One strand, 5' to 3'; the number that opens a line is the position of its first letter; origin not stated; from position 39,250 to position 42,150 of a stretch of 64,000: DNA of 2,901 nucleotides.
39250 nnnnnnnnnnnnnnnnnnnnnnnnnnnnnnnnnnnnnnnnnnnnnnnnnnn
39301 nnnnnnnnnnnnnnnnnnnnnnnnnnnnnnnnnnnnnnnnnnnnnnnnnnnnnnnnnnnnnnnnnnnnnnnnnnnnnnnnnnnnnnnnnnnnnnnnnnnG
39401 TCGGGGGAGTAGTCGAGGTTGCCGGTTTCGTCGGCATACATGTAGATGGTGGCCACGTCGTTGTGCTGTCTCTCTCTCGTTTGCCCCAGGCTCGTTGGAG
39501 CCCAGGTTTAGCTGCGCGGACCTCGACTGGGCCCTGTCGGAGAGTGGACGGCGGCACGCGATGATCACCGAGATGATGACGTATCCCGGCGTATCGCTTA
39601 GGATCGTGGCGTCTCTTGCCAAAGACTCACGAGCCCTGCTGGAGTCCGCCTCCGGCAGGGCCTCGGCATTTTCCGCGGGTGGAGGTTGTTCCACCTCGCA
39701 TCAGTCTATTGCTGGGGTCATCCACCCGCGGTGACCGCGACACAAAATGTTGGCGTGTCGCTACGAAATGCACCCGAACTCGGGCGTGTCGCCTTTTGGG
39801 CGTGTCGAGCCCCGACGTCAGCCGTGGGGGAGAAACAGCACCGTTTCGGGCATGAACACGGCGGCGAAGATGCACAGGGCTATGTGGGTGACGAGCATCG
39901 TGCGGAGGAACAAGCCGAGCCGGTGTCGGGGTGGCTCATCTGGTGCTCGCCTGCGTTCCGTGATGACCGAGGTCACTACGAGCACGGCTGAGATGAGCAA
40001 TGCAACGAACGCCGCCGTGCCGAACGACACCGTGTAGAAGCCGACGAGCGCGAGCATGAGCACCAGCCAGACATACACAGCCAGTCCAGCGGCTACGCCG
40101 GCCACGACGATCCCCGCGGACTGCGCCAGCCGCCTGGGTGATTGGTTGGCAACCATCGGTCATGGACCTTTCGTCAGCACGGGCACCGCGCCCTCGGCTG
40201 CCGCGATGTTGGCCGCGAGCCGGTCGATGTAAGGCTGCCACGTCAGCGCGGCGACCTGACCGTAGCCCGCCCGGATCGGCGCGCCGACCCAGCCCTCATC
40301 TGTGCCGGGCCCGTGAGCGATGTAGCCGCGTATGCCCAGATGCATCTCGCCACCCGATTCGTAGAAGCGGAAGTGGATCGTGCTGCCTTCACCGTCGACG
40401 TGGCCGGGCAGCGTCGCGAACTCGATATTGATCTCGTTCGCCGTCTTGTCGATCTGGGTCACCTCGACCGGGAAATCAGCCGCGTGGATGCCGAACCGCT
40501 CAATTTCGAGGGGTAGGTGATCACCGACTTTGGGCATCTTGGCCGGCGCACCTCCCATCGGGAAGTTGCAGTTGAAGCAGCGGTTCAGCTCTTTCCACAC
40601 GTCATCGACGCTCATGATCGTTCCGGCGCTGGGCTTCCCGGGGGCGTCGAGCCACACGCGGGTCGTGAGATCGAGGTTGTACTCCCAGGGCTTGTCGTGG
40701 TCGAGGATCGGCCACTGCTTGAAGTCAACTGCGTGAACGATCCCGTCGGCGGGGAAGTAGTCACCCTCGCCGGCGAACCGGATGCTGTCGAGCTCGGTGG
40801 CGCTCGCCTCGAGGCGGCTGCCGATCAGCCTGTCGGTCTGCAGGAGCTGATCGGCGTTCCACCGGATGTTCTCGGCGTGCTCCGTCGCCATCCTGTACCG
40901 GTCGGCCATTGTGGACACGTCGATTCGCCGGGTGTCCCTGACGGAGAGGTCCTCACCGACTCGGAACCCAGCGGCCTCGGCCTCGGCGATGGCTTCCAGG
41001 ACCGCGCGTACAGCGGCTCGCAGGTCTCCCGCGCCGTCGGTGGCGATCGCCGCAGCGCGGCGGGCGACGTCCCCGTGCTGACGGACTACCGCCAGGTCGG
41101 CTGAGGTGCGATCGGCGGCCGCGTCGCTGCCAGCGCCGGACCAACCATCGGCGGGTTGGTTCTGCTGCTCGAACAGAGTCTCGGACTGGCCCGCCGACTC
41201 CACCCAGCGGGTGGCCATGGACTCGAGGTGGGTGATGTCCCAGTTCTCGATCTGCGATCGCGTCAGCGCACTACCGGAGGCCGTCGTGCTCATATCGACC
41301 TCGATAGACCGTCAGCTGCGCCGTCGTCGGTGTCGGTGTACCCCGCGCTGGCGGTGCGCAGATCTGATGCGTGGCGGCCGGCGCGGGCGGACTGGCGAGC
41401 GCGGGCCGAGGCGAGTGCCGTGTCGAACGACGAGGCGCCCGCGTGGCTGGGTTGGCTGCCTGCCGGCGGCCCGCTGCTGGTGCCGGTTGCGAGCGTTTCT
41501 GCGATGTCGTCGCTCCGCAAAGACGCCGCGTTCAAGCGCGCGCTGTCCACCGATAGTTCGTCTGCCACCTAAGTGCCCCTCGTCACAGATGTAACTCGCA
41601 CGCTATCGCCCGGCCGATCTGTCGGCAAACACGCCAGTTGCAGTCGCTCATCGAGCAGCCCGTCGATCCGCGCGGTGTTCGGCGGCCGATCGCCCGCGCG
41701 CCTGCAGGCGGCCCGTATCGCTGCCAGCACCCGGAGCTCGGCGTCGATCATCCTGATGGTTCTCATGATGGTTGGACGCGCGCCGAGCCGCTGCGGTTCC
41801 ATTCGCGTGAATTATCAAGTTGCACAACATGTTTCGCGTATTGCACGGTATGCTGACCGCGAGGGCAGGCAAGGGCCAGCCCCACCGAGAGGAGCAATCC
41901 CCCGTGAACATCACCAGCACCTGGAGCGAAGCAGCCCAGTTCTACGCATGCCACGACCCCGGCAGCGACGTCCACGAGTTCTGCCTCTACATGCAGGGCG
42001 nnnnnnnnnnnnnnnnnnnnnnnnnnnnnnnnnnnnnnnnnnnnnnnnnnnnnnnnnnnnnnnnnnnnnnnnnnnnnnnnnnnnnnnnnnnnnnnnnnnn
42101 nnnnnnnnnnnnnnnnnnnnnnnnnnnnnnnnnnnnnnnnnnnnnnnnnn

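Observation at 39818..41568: Minus-strand three-gene cassette: small WXG-associated protein, WXG100-domain polymorphic toxin, and membrane immunity candidate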

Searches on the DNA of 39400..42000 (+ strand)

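Call 3: search_dna_similar(query=window:39400-42000:+, collection=phages, mode=near, max_rows=30)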
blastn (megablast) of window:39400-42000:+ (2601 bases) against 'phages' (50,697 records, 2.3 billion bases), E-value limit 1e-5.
No match.

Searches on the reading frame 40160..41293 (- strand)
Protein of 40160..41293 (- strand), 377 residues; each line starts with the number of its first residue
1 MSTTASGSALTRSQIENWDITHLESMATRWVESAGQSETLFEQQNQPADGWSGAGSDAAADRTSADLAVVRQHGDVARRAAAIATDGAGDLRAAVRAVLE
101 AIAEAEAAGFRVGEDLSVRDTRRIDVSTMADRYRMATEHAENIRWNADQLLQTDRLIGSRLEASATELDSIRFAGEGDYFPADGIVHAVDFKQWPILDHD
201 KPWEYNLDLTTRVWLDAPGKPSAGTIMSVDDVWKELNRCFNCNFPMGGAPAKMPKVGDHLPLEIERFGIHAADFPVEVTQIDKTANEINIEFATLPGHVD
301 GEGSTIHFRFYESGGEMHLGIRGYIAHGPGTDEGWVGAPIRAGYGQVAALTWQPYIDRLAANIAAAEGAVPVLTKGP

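Call 4: search_protein_families(library=pfam, proteins=[window:40160-41293:-], max_evalue=1)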
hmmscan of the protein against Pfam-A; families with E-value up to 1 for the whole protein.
window:40160-41293:- (377 aa): 1 family
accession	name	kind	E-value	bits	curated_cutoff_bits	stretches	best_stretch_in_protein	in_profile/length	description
PF18879.6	EspA_EspE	-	0.86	10.5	27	0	45-99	29-82/84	EspA/EspE family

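Call 6: search_dna_similar(query=window:40160-41293:-, collection=phages, mode=protein, max_rows=30, max_evalue=0.001)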
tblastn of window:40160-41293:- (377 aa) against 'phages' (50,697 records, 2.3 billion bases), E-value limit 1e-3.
Records with a match: 5; places in all: 5; records where one place covers at least 80% of the query: 0.
Best place of each record, by identity: <60% 5.
By first word of the organism name: Mycobacterium 5.
By host as written in the record: Mycobacterium smegmatis mc2 155 2; Mycobacterium smegmatis mc2155 1; Mycobacterium abscessus GD43A 1; Mycobacterium abscessus CCUG48898T 1.
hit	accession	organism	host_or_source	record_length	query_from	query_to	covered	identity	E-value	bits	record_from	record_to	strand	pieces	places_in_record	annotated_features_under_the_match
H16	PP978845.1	Mycobacterium phage Mao1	Mycobacterium smegmatis mc2155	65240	7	190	49%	48.1%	4e-17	89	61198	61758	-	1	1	92: hypothetical protein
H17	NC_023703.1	Mycobacterium phage Dori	Mycobacterium smegmatis mc2 155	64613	7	176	45%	49.7%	3e-17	89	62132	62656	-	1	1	88: hypothetical protein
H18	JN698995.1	Mycobacterium phage Dori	Mycobacterium smegmatis mc2 155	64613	7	176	45%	49.7%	3e-17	89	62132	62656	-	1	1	88: hypothetical protein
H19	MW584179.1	Mycobacterium phage prophiGD43A-1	Mycobacterium abscessus GD43A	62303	10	175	44%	42.8%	1e-7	60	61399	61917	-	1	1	117: polymorphic toxin protein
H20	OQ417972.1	Mycobacterium phage CCUG48898T-2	Mycobacterium abscessus CCUG48898T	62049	10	173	44%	42.7%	5e-8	61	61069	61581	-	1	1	109: polymorphic toxin protein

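Call 7: get_annotated_region(hit=H19, flank=3000)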
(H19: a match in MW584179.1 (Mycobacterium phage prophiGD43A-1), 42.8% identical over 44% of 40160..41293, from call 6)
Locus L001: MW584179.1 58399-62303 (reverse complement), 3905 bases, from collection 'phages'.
description: Mycobacterium phage prophiGD43A-1, complete genome.
organism: Mycobacterium phage prophiGD43A-1 (NCBI taxid 2813260)
taxonomy: Viruses; Duplodnaviria; Heunggongvirae; Uroviricota; Caudoviricetes
host: Mycobacterium abscessus GD43A; source: -; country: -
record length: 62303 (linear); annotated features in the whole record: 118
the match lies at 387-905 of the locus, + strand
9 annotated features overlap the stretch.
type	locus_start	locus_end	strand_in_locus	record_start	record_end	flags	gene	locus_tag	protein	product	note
CDS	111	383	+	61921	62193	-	118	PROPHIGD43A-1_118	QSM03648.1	ESX complex protein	-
CDS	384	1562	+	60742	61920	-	117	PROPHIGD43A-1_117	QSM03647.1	polymorphic toxin protein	-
CDS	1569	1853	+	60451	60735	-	116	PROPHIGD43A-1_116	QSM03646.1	hypothetical protein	-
CDS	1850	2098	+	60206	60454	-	115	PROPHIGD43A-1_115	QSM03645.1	hypothetical protein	-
CDS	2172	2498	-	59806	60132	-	114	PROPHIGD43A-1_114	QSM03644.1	hypothetical protein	-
CDS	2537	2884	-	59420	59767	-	113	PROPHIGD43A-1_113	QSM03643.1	hypothetical protein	-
CDS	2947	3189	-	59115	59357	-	112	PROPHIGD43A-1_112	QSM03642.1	hypothetical protein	-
CDS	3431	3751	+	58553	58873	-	111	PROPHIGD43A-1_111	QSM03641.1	hypothetical protein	-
CDS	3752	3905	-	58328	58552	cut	110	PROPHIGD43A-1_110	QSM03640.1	hypothetical protein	-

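Call 8: get_annotated_region(hit=H17, flank=3000)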
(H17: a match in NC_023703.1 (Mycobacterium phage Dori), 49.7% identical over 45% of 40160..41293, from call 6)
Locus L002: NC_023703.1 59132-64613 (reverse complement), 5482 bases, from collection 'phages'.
description: Mycobacterium phage Dori, complete genome.
organism: Mycobacterium phage Dori (NCBI taxid 1089121)
taxonomy: Viruses; Duplodnaviria; Heunggongvirae; Uroviricota; Caudoviricetes
host: Mycobacterium smegmatis mc2 155; source: fishpond soil; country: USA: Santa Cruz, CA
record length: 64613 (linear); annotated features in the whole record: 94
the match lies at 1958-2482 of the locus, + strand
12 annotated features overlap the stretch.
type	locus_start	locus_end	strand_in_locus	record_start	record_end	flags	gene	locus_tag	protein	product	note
CDS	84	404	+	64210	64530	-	94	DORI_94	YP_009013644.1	hypothetical protein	gp94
CDS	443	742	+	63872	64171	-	93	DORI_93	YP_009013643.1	hypothetical protein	gp93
CDS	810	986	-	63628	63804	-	92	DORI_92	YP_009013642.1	hypothetical protein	gp92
CDS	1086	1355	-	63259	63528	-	91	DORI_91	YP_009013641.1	hypothetical protein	gp91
CDS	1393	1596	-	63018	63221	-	90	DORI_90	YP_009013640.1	resolvase domain protein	gp90; TnpR resolvase domain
CDS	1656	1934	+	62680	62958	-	89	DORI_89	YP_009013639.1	hypothetical protein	gp89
CDS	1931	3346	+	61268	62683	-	88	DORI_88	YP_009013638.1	hypothetical protein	gp88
CDS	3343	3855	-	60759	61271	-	87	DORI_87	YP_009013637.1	hypothetical protein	gp87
CDS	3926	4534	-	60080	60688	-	86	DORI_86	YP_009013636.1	DNA invertase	gp86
CDS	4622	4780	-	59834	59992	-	85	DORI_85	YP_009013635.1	hypothetical protein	gp85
CDS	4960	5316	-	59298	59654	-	84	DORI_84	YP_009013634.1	flagellar hook length control protein-like protein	gp84; similar to M. avium flagellar hook length control protein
CDS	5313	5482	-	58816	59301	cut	83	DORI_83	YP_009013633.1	Rnase E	gp83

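Call 9: search_protein_families(library=ncbifam, proteins=[window:40160-41293:-], max_evalue=1)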
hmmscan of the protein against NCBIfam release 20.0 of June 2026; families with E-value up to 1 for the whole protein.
window:40160-41293:- (377 aa): 0 families

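Call 10: search_protein_families(library=phrogs, proteins=[window:40160-41293:-], max_evalue=0.1)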
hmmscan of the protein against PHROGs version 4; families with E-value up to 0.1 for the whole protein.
window:40160-41293:- (377 aa): 0 families

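Call 11: search_solved_structures(query=window:40160-41293:-, max_evalue=10)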
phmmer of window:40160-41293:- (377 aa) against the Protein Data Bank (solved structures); distinct sequences matched with E-value up to 10: 2.
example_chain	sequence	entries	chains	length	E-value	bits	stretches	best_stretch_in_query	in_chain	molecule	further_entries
2cdq_A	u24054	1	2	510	0.77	12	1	228-328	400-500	ASPARTOKINASE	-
8ude_A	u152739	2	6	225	1.7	10.9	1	168-207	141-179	Glutathione-S-Transferase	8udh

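Call 73: find_encoding_contigs(protein=window:40160-41293:-, flank=10000, max_places=3)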
Protein window:40160-41293:- (377 aa): 2 contigs read that carry it; 2 places shown.
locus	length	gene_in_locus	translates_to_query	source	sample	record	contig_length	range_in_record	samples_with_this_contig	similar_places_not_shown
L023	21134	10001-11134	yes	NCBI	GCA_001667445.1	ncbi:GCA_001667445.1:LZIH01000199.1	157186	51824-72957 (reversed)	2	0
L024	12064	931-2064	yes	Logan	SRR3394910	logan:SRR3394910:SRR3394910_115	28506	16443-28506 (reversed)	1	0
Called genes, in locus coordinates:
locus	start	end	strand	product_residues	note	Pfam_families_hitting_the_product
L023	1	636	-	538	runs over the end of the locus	-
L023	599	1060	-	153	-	-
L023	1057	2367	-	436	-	PF02195:ParB_N (weak), PF01555:N6_N4_Mtase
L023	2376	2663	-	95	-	-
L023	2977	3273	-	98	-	-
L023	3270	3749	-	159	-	-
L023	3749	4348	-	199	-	-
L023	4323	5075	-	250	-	-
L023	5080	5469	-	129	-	-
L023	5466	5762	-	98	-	-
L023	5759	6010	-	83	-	-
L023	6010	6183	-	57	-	-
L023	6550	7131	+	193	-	-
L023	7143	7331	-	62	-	-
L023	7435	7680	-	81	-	-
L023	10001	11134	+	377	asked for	-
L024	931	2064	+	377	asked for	-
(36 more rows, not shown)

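Call 76: search_protein_families(library=padloc, proteins=[window:40160-41293:-], max_evalue=0.01)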
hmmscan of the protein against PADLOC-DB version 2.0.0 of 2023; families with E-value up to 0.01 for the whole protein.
window:40160-41293:- (377 aa): 0 families
